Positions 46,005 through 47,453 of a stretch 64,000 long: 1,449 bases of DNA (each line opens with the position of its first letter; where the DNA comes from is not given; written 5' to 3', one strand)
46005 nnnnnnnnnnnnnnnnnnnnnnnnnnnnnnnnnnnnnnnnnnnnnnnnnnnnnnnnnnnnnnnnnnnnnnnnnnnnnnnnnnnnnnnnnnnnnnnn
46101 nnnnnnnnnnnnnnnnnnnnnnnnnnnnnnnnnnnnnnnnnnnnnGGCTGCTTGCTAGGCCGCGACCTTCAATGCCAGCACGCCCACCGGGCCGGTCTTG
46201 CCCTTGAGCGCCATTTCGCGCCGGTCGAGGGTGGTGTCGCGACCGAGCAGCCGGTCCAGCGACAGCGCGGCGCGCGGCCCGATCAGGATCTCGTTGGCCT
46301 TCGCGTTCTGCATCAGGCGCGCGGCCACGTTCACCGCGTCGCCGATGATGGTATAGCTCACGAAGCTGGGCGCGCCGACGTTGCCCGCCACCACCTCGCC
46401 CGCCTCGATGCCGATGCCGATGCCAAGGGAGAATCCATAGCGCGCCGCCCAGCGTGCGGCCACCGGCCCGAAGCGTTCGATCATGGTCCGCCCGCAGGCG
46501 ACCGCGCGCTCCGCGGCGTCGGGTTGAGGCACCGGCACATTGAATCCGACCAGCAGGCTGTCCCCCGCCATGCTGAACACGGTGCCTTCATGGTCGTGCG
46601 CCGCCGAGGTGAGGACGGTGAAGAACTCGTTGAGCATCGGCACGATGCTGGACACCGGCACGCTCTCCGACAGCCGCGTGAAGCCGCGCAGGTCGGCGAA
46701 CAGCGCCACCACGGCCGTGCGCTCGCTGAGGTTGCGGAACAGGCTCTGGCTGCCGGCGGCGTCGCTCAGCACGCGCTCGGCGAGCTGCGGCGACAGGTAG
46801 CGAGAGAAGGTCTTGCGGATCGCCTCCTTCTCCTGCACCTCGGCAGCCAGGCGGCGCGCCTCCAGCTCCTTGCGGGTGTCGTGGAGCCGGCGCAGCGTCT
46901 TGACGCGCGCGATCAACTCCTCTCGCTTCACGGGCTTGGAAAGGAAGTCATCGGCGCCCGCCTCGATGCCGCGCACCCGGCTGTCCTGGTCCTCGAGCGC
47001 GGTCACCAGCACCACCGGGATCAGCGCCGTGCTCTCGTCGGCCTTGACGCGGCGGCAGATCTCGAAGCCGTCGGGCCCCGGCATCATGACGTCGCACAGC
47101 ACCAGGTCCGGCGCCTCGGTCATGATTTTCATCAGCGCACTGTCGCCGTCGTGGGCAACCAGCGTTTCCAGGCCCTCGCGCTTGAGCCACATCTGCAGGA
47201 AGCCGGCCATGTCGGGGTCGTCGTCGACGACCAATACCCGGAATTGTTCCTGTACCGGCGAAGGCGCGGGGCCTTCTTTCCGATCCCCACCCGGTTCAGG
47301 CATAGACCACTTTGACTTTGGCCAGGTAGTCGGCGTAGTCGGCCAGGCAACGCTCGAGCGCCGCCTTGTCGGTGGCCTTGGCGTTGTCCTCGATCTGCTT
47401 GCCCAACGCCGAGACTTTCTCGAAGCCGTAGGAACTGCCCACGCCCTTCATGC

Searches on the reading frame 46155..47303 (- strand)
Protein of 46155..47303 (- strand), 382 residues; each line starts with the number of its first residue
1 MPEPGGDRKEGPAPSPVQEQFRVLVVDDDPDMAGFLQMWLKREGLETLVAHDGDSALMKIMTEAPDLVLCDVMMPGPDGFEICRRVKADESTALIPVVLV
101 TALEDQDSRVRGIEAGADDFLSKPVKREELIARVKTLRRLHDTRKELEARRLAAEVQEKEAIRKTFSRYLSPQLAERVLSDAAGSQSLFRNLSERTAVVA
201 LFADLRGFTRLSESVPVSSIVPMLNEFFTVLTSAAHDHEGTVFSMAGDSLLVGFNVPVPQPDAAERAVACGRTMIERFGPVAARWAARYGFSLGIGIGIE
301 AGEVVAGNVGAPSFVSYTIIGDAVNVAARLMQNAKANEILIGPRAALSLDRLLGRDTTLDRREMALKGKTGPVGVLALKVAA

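Call 62: search_protein_families(library=pfam, proteins=[window:46155-47303:-], max_evalue=0.001)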
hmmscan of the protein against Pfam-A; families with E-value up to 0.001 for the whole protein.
window:46155-47303:- (382 aa): 2 families
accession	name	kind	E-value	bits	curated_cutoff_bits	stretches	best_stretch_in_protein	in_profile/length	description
PF00072.30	Response_reg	-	2.7e-29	102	30.2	1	23-135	1-111/111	Response regulator receiver domain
PF00211.25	Guanylate_cyc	-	5.6e-18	65.6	21.9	1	197-370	8-174/183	Adenylate and Guanylate cyclase catalytic domain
